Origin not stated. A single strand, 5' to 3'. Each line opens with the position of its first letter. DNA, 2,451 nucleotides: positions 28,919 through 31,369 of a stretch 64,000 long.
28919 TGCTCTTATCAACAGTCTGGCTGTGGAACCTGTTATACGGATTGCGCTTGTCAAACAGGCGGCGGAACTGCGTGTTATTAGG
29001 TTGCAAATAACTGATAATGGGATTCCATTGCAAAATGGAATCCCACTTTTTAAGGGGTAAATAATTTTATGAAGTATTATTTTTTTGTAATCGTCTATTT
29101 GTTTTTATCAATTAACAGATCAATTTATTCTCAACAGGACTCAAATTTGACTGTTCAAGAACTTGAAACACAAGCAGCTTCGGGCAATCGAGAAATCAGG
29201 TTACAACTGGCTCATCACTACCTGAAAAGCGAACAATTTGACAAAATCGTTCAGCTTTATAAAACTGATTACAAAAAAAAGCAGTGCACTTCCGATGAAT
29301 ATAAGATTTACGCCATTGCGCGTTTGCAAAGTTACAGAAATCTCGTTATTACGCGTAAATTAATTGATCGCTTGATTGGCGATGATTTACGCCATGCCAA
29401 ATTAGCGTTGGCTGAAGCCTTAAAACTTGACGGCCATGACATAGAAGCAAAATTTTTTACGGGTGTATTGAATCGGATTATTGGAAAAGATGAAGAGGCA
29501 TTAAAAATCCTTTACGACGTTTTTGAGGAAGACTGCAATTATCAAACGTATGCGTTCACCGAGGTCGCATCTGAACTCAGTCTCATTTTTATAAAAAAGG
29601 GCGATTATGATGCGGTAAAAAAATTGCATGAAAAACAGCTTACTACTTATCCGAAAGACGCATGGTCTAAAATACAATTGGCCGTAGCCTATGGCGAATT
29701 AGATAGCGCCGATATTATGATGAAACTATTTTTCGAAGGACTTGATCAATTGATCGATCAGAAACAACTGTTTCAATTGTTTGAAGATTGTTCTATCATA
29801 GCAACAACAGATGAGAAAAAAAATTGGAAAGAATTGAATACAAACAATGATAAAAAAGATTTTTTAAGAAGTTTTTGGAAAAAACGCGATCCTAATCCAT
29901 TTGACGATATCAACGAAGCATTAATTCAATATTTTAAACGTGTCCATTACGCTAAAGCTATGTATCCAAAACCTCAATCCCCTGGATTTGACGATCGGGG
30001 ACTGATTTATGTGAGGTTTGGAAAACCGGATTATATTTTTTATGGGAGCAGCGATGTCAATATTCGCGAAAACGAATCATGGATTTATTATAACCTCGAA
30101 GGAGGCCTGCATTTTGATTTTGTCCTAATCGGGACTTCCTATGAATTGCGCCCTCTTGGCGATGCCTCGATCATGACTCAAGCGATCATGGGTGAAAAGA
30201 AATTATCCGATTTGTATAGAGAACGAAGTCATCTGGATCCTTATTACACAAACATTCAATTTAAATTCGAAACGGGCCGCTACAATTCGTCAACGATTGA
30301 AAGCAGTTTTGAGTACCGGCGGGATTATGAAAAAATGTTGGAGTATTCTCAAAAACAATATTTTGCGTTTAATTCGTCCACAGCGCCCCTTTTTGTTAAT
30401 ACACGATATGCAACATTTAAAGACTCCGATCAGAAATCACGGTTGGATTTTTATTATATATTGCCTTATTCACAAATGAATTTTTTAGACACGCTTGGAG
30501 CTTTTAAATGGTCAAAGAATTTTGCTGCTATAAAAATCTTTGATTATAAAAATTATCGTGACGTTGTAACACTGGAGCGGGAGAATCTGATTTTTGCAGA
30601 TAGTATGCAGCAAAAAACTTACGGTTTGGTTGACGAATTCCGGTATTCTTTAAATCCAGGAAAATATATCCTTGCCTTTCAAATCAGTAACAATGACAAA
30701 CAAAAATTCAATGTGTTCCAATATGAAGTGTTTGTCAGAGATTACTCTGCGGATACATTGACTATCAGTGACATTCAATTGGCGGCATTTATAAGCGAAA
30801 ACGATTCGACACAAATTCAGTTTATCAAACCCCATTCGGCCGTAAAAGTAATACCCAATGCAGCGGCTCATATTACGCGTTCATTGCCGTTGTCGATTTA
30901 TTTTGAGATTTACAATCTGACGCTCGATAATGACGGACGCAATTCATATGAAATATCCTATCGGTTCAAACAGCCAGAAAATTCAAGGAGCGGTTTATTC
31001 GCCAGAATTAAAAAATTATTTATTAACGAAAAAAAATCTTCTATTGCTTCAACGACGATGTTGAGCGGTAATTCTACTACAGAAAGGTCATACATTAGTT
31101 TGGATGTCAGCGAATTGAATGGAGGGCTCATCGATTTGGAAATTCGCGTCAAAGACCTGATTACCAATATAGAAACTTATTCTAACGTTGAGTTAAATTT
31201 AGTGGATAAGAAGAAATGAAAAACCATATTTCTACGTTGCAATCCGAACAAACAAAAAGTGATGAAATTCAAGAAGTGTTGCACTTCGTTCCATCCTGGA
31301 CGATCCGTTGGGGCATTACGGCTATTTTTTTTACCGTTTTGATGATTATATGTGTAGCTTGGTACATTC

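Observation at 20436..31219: Modular cassettes: precursor, then intrinsic terminator, then a secreted-protein gene (two GWxTD-like paralogs and a lipoprotein)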

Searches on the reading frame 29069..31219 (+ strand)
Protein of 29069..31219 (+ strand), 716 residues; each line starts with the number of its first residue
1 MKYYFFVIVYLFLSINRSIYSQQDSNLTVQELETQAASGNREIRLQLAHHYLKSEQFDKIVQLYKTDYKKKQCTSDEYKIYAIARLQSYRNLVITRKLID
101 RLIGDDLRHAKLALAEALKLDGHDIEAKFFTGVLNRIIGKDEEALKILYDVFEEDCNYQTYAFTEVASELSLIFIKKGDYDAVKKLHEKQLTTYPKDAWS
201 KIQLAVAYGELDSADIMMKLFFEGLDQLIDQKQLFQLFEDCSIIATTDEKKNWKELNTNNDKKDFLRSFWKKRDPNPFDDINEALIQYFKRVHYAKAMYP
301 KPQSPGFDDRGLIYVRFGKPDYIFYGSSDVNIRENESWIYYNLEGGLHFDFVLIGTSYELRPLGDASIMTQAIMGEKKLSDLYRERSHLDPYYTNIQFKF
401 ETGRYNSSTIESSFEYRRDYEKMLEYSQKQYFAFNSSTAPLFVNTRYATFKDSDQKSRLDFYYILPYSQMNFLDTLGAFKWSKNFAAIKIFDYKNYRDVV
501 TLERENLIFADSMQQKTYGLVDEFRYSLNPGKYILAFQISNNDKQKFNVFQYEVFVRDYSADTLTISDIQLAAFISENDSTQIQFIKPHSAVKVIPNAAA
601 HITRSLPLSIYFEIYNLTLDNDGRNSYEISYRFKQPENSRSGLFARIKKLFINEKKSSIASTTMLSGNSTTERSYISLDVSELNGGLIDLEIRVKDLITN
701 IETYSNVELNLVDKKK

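Call 3: search_protein_families(library=ncbifam, proteins=[window:29069-31219:+], max_evalue=0.01)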
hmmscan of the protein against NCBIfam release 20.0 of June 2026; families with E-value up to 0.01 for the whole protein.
window:29069-31219:+ (716 aa): 3 families
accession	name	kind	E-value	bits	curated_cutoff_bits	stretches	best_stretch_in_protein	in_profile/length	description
TIGR04514.1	GWxTD_dom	domain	1.1e-20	74.1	28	1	237-341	2-105/105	GWxTD domain-containing protein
NF040959.1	MamA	equivalog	0.00028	20.4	200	1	114-218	60-159/204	magnetosome protein MamA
NF033758.1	gliding_GltE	equivalog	0.00029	19.9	225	1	117-220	78-176/411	adventurous gliding motility TPR repeat lipoprotein GltE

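Call 4: search_protein_families(library=pfam, proteins=[window:29069-31219:+], max_evalue=0.01)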
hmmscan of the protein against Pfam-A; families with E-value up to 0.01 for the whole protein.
window:29069-31219:+ (716 aa): 5 families
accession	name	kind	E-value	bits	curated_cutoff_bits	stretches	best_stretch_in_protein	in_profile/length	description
PF20094.4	GWxTD_dom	-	1.7e-10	41.4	26.9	1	237-351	33-139/172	GWxTD domain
PF14559.12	TPR_19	-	8.1e-05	23.3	25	0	175-208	2-35/68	Tetratricopeptide repeat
PF13176.12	TPR_7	-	0.0019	18.6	27.9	0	46-66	4-24/36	Tetratricopeptide repeat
PF13428.12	TPR_14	-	0.008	17.2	23.5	0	173-205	10-42/44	Tetratricopeptide repeat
PF14561.12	TPR_20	-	0.0083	16.9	25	0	113-160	10-57/90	Tetratricopeptide repeat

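Call 14: find_homologous_proteins(query=window:29069-31219:+, max_evalue=0.00001)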
Query window:29069-31219:+ (716 aa): 4 proteins with E <= 0.00001 among 8000 candidates.
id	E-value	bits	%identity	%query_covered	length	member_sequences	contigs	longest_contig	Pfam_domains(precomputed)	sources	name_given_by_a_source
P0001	0.0e+0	1543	100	96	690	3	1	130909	PF20094.5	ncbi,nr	ncbi:GWxTD domain-containing protein [bacterium]|nr:GWxTD domain-containing protein [bacterium]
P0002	2.6e-109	385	43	69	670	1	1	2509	PF20094.5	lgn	-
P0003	2.2e-83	299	31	94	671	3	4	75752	PF20094.5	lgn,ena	-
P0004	5.4e-6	43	25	39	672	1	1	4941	-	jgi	jgi:GWxTD domain-containing protein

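Call 16: find_encoding_contigs(protein=P0003, flank=10000, max_places=4)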
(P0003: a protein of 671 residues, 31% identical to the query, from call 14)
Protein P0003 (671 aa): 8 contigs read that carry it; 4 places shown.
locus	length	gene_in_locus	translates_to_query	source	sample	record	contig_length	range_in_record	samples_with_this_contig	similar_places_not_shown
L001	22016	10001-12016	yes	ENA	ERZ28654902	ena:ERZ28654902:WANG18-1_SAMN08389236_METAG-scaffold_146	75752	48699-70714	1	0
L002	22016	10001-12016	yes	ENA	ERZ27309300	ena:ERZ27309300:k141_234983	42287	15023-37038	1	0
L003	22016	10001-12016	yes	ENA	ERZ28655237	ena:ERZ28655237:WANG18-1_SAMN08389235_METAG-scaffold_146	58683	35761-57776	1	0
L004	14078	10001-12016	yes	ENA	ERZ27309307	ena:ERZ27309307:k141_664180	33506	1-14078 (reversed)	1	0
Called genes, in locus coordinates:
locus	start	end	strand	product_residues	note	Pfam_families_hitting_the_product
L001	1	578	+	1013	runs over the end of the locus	PF13860:FlgD_ig, PF18962:Por_Secre_tail (weak)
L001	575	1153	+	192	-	-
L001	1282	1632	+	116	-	PF18917:LiaI-LiaF-like_TM1, PF22570:LiaF-TM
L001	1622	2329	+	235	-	PF18917:LiaI-LiaF-like_TM1, PF22570:LiaF-TM, PF18917:LiaI-LiaF-like_TM1, PF09922:LiaF-like_C (weak)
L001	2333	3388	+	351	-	PF06580:His_kinase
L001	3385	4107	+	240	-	PF00072:Response_reg, PF04397:LytTR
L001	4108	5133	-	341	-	PF01551:Peptidase_M23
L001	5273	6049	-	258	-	PF01416:PseudoU_synth_1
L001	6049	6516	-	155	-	PF03692:CxxCxxCC (weak)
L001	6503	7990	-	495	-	PF00474:SSF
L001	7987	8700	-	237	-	PF16715:CDPS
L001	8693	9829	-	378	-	-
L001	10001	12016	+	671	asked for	PF20094:GWxTD_dom (weak)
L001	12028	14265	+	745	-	PF24575:TPR_Slam (faint), PF13431:TPR_17 (faint), PF23914:TPR_CcmH_CycH (faint), PF13428:TPR_14 (faint), PF13432:TPR_16 (faint), PF14559:TPR_19 (faint), PF14561:TPR_20 (faint), PF20094:GWxTD_dom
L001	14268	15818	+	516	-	PF02366:PMT (weak), PF13231:PMT_2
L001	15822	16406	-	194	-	PF03352:Adenine_glyco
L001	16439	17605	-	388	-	PF03702:AnmK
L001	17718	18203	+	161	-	-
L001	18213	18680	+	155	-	PF00731:AIRC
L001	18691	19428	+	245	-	PF00535:Glycos_transf_2, PF10111:Glyco_tranf_2_2 (faint)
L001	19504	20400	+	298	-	PF03255:ACCA, PF01039:Carboxyl_trans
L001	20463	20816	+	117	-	PF03061:4HBT (weak), PF13279:4HBT_2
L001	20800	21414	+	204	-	PF14378:PAP2_3 (weak), PF01569:PAP2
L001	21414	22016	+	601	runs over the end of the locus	PF00512:HisKA, PF02518:HATPase_c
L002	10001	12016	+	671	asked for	PF20094:GWxTD_dom (weak)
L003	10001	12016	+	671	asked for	PF20094:GWxTD_dom (weak)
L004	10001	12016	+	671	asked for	PF20094:GWxTD_dom (weak)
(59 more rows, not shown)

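Call 18: find_encoding_contigs(protein=P0002, flank=10000, max_places=4)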
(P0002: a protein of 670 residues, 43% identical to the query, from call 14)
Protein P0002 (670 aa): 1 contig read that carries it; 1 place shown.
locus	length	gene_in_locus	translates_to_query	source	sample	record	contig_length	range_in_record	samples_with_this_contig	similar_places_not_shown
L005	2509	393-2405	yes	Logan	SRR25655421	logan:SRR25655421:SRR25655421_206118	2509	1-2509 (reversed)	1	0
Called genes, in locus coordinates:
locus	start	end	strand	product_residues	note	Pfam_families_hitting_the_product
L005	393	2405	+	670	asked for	PF20094:GWxTD_dom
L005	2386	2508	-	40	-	?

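Call 19: find_encoding_contigs(protein=P0004, flank=10000, max_places=4)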
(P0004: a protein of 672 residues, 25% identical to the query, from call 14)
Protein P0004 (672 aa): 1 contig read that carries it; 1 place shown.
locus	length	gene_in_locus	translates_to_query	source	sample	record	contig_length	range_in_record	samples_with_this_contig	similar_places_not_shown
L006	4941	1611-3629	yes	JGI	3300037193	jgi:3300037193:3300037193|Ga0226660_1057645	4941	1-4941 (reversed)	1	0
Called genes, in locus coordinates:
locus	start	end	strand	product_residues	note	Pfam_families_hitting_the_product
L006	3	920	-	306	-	?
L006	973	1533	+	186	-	PF13302:Acetyltransf_3, PF00583:Acetyltransf_1 (weak)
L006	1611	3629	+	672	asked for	-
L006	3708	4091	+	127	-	PF09371:Tex_N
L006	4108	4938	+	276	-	PF01061:ABC2_membrane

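Call 23: find_homologous_proteins(query=A2, max_evalue=0.001)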
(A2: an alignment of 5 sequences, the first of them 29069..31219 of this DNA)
Query A2 (5 sequences) (716 aa, profile of the alignment): 9 proteins with E <= 0.001 among 8000 candidates.
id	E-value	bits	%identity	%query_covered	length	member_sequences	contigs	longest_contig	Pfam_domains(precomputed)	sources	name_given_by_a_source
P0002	0.0e+0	1015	43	69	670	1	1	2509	PF20094.5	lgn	-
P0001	1.8e-293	994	100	96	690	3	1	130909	PF20094.5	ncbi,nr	ncbi:GWxTD domain-containing protein [bacterium]|nr:GWxTD domain-containing protein [bacterium]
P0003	1.0e-273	929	31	94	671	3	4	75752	PF20094.5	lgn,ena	-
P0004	2.3e-213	729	25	39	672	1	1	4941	-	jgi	jgi:GWxTD domain-containing protein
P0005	1.4e-17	82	27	27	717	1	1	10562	-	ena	-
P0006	3.4e-14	71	38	12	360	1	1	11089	-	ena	-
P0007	5.6e-6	44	27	19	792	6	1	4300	PF10602.16,PF03704.24,PF09976.16,PF13414.13,PF16918.12,PF21545.4,PF12569.15,PF13374.13,PF07721.21,PF24575.2,PF00515.35,PF13424.13,PF28559.1,PF13429.13,PF14561.13,PF07719.24,PF13174.13,PF20308.5,PF25063.1,PF13431.13,PF23914.2,PF25062.2,PF25058.2,PF13176.13,PF13428.13,PF04733.21,PF25064.2,PF14559.13,P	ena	-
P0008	1.7e-5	42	37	7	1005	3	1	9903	PF09976.16,PF25060.1,PF13414.13,PF16918.12,PF23558.2,PF23241.2,PF00884.29,PF13374.13,PF07721.21,PF24575.2,PF19867.6,PF00515.35,PF13424.13,PF13429.13,PF01663.28,PF16347.11,PF14561.13,PF07719.24,PF13174.13,PF20308.5,PF25063.1,PF14853.13,PF13431.13,PF23914.2,PF25062.2,PF20225.5,PF25058.2,PF13176.13,PF1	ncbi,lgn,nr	ncbi:MAG: tetratricopeptide repeat protein [bacterium]|nr:tetratricopeptide repeat protein [bacteriu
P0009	4.5e-4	37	29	8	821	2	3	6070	PF10602.16,PF03704.24,PF13414.13,PF21545.4,PF01535.27,PF12569.15,PF13374.13,PF07721.21,PF24575.2,PF02259.30,PF00515.35,PF13424.13,PF28559.1,PF13429.13,PF14561.13,PF07719.24,PF13174.13,PF20308.5,PF25063.1,PF13431.13,PF23914.2,PF07720.19,PF13176.13,PF13428.13,PF25064.2,PF14559.13,PF10516.16,PF13371.13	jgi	jgi:tetratricopeptide (TPR) repeat protein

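Call 30: search_protein_representatives(alignment_id=A2)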
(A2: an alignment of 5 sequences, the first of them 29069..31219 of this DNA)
Query: 5 sequences, 683 profile positions. Proteins with E-value up to 0.001 (for the whole library): 12196; up to 1e-10: 5705; up to 1e-30: 1079. The best 150 are listed.
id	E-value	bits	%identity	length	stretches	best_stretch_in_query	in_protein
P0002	0.0e+00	1014.5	-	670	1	10-683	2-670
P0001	5.8e-294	993.7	-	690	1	15-683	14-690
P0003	3.2e-274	928.5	-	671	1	1-679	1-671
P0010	8.8e-266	900.6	-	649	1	1-679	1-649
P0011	2.7e-181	621.3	-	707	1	26-679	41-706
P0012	3.1e-180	617.9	-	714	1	6-679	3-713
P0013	1.5e-175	602.4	-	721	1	26-679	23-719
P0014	1.7e-171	589.0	-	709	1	6-680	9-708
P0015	1.2e-163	563.1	-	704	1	7-679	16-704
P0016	1.6e-158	546.1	-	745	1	8-678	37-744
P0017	4.4e-155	534.7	-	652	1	30-679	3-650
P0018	1.5e-147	509.8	-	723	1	44-681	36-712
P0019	1.6e-143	496.5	-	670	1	4-679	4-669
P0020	3.3e-138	478.9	-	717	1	26-675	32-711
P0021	2.8e-132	459.3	-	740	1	25-676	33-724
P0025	8.4e-108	378.5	-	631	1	31-678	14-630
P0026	7.3e-107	375.4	-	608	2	399-681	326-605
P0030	3.4e-92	326.9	-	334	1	85-418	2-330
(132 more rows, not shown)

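Call 34: find_related_loci(query=A4, collection=genome_contigs, flank=10000)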
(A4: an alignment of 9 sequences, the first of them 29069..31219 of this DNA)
Query A4 (716 aa) in genome_contigs; peptide patterns used: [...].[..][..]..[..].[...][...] (x = any residue, [..] = any of these).
118 stretches matched a pattern; 103 encode a relative of the query (tblastn E <= 1e-3); the best 80 are kept; 79 distinct loci.
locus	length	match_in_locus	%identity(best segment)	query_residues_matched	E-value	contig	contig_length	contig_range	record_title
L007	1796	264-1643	96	257-716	0e+0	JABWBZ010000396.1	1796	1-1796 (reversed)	MAG: bacterium isolate MAG_43 scaffold_76046, whole genome shotgun sequence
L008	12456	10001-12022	49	43-716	0e+0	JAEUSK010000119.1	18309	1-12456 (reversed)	MAG: bacterium isolate new MAG-301 k141_353781, whole genome shotgun sequence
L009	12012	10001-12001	38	23-686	2e-131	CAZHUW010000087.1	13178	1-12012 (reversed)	MAG TPA_asm: uncultured Bacteroidota bacterium isolate SRP292972_co2_230 genome assembly, contig: NODE_4471_length_13178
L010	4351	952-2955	35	79-716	1e-133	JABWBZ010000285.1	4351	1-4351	MAG: bacterium isolate MAG_43 scaffold_25511, whole genome shotgun sequence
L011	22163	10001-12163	35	1-711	8e-128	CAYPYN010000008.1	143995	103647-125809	MAG TPA_asm: uncultured Bacteroidota bacterium isolate binchicken_co130_117 genome assembly, contig: NODE_220_length_143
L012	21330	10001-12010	34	72-716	7e-124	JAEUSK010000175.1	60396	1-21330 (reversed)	MAG: bacterium isolate new MAG-301 k141_2060120, whole genome shotgun sequence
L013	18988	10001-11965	38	52-711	7e-140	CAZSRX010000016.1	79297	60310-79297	MAG TPA_asm: uncultured Bacteroidota bacterium isolate binchicken_co135_74 genome assembly, contig: NODE_720_length_7929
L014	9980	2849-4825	34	79-712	2e-116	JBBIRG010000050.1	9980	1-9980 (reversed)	MAG: Bacteroidota bacterium isolate QH1S170213_bin_344 NODE_3071_length_9980_cov_3.588514, whole genome shotgun sequence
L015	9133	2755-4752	32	78-716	1e-115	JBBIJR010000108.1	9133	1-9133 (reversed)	MAG: Bacteroidota bacterium isolate QNS170220_bin_167 NODE_2683_length_9133_cov_4.924873, whole genome shotgun sequence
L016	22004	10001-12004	32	79-716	1e-110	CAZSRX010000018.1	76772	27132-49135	MAG TPA_asm: uncultured Bacteroidota bacterium isolate binchicken_co135_74 genome assembly, contig: NODE_752_length_7677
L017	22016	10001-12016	32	74-715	2e-112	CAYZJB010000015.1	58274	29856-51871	MAG TPA_asm: uncultured Bacteroidota bacterium isolate binchicken_co58_136 genome assembly, contig: NODE_400_length_5827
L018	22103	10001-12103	32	79-716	1e-117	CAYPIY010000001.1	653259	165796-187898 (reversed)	MAG TPA_asm: uncultured Bacteroidota bacterium isolate binchicken_co115_100 genome assembly, contig: NODE_4_length_65325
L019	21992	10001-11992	34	74-711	7e-128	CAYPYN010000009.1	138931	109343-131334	MAG TPA_asm: uncultured Bacteroidota bacterium isolate binchicken_co130_117 genome assembly, contig: NODE_236_length_138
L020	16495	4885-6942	31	35-711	8e-84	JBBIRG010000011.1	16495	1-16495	MAG: Bacteroidota bacterium isolate QH1S170213_bin_344 NODE_1569_length_16495_cov_3.154075, whole genome shotgun sequenc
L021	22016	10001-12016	30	68-715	4e-71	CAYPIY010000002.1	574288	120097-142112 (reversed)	MAG TPA_asm: uncultured Bacteroidota bacterium isolate binchicken_co115_100 genome assembly, contig: NODE_6_length_57428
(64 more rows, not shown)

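Call 40: search_protein_families(library=pfam, proteins=[L012:12041-13018:+, L012:13025-13498:+, L001:8693-9829:-, L012:8624-9646:-, L015:6243-8534:+, L012:7085-8614:-, L008:7092-7487:+, L012:13547-15250:+, L014:188-2530:-], max_evalue=0.001)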
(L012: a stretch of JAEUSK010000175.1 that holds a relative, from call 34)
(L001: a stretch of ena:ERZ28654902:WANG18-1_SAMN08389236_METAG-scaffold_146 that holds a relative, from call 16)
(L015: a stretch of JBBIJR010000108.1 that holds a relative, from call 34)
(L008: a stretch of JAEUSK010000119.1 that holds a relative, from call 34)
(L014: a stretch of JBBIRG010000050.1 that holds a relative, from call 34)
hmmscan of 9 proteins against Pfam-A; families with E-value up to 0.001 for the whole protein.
L012:12041-13018:+ (325 aa): 0 families

L012:13025-13498:+ (157 aa): 1 family
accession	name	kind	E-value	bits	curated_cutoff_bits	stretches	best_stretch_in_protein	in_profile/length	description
PF00885.24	DMRL_synthase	-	9.5e-59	197.7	26.7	1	17-154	3-139/139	6,7-dimethyl-8-ribityllumazine synthase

L001:8693-9829:- (378 aa): 0 families

L012:8624-9646:- (340 aa): 1 family
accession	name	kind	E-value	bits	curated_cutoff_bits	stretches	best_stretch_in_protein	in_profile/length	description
PF01008.23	IF-2B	-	1.7e-83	280.5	22.4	1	43-328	1-275/280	Initiation factor 2 subunit family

L015:6243-8534:+ (763 aa): 3 families
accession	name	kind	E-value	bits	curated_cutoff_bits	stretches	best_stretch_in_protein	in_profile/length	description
PF07494.17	Reg_prop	-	8.7e-15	53.4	20.4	1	542-562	1-21/24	Two component regulator propeller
PF21544.3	PorZ_N_b_propeller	-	5.3e-09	37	27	1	46-197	3-154/154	TSS9, PorZ, N-terminal beta-propeller domain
PF13860.13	FlgD_ig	-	4.1e-08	33.5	27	1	694-742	23-74/79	FlgD Ig-like domain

L012:7085-8614:- (509 aa): 16 families
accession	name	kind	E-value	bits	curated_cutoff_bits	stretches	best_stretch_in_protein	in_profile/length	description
PF14559.12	TPR_19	-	2e-14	54.1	25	1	300-354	5-59/68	Tetratricopeptide repeat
PF07719.23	TPR_2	-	2.4e-14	52.6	27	0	90-117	2-29/34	Tetratricopeptide repeat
PF00515.34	TPR_1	-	3.6e-14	52.3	27.8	0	90-117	2-29/34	Tetratricopeptide repeat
PF13414.12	TPR_11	-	8.5e-12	45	26.8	1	299-331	7-39/42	TPR repeat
PF13181.12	TPR_8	-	3.9e-09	36.4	25.7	0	289-319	5-34/34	Tetratricopeptide repeat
PF13424.12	TPR_12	-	9.4e-09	35.8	30.1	0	291-342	9-67/77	Tetratricopeptide repeat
PF13428.12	TPR_14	-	1.7e-08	34.8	23.5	0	299-329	14-44/44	Tetratricopeptide repeat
PF13431.12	TPR_17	-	1.7e-08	34.5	24.4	1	309-341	2-34/34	Tetratricopeptide repeat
PF13432.12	TPR_16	-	4.7e-08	33.8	32.7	1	299-353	10-64/65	Tetratricopeptide repeat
PF13174.12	TPR_6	-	1.5e-06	28.9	26.3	0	291-318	6-32/33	Tetratricopeptide repeat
PF23914.1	TPR_CcmH_CycH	-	2.2e-05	24.8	42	0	300-355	101-156/158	Cytochrome c-type biogenesis protein H TPR domain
PF12895.13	ANAPC3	-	2.5e-05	24.9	27.2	0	301-351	4-53/82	Anaphase-promoting complex, cyclosome, subunit 3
PF24575.1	TPR_Slam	-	4.8e-05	24.2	35.2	0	300-341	61-102/104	Surface lipoprotein assembly modifier, N-terminal TPR repeats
PF14561.12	TPR_20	-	9.1e-05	23.1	25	0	305-348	7-51/90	Tetratricopeptide repeat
PF13176.12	TPR_7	-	0.00011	22.5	27.9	0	292-320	6-35/36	Tetratricopeptide repeat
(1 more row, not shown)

L008:7092-7487:+ (131 aa): 1 family
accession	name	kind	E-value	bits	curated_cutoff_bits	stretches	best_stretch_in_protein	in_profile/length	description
PF13366.12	PDDEXK_3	-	3.3e-41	140.7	22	1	10-126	2-117/117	PD-(D/E)XK nuclease superfamily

L012:13547-15250:+ (567 aa): 5 families
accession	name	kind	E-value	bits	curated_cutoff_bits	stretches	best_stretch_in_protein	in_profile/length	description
PF02463.25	SMC_N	-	5e-18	65.8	40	1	1-518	1-213/220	RecF/RecN/SMC N terminal domain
PF13476.12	AAA_23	-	7.8e-13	49.9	27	1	5-267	2-190/201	AAA domain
PF13175.12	AAA_15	-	1.6e-05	25.1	32.1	1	1-504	1-371/374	AAA ATPase domain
PF13304.12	AAA_21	-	0.00024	21.7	27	0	24-102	1-78/304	AAA domain, putative AbiEii toxin, Type IV TA system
PF13555.12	AAA_29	-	0.00041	20.5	27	1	2-46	1-46/61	P-loop containing region of AAA domain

L014:188-2530:- (780 aa): 6 families
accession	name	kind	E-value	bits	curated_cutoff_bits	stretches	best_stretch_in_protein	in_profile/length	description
PF04231.19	Endonuclease_1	-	7.7e-31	108.1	25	1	505-663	66-231/235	Endonuclease I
PF00041.27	fn3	-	4.6e-08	33.6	25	1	329-422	2-76/84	Fibronectin type III domain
PF13860.13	FlgD_ig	-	6.8e-08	32.8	27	1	714-769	22-77/79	FlgD Ig-like domain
PF18962.6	Por_Secre_tail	-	2.1e-07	31.6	27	1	697-777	2-74/75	Secretion system C-terminal sorting domain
PF13585.12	CHU_C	-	3.2e-06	27.6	27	1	714-775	26-81/86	CHU_C Type IX secretion signal domain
PF16656.11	Pur_ac_phosph_N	-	0.00041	21.3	30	0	332-417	5-83/93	Purple acid Phosphatase, N-terminal domain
